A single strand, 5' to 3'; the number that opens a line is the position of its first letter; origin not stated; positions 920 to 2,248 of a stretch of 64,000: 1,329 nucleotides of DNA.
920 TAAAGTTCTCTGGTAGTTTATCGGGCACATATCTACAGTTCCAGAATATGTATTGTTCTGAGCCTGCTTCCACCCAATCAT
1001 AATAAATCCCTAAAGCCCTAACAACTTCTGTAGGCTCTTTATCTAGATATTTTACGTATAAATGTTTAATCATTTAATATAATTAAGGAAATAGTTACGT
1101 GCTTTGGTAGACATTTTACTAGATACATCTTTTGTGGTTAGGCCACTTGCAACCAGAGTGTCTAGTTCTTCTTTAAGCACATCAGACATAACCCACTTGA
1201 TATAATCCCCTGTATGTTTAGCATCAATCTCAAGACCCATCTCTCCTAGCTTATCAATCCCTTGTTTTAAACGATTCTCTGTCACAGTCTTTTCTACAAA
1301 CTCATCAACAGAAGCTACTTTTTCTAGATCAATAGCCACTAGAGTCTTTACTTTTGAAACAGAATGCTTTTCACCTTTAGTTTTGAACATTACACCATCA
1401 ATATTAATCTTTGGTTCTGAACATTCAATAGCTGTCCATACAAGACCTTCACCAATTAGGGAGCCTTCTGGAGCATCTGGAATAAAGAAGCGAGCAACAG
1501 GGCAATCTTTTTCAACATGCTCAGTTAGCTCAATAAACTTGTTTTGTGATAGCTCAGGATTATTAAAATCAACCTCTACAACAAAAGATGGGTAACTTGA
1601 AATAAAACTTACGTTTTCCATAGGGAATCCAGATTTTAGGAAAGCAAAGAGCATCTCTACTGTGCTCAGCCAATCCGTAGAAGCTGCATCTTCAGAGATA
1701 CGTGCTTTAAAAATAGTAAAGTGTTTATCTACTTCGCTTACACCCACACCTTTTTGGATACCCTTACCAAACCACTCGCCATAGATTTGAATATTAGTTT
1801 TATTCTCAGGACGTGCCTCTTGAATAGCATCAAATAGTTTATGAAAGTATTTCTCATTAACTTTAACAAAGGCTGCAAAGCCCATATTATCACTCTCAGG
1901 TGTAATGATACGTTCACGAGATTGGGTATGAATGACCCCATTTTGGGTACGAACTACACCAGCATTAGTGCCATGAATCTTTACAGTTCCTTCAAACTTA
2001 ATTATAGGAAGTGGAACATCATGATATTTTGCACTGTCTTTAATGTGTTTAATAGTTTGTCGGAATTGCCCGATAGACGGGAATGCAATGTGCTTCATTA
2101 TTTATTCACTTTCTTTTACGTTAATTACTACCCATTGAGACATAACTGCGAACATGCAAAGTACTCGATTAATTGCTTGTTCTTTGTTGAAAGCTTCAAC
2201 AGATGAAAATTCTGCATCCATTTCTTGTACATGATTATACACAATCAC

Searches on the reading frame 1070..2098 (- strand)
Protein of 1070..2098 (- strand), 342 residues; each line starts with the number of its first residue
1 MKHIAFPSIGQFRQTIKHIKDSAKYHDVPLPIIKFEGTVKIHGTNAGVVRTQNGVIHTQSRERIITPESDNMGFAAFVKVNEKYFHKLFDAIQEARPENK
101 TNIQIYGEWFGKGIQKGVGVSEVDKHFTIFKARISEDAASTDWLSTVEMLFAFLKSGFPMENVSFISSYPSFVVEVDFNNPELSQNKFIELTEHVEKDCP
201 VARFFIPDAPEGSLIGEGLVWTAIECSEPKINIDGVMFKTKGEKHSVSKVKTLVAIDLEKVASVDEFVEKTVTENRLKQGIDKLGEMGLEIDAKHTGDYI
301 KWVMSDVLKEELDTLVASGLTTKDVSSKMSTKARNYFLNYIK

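Call 9: search_protein_families(library=pfam, proteins=[window:1070-2098:-], max_evalue=0.01)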
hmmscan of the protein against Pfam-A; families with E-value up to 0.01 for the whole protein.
window:1070-2098:- (342 aa): 1 family
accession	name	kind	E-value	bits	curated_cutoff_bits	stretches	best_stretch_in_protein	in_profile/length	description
PF09414.15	RNA_ligase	-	6.4e-13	49.6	27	1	35-224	3-158/171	RNA ligase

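Call 10: search_protein_families(library=phrogs, proteins=[window:1070-2098:-], max_evalue=0.001)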
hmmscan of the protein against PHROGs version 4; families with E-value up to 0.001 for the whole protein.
window:1070-2098:- (342 aa): 1 family
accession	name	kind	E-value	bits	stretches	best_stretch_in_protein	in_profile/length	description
phrog_548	-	DNA, RNA and nucleotide metabolism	8.5e-65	220.1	1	1-339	1-337/341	RNA ligase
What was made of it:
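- An RNA ligase gene lies at 1070-2098 (calls 9, 10).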
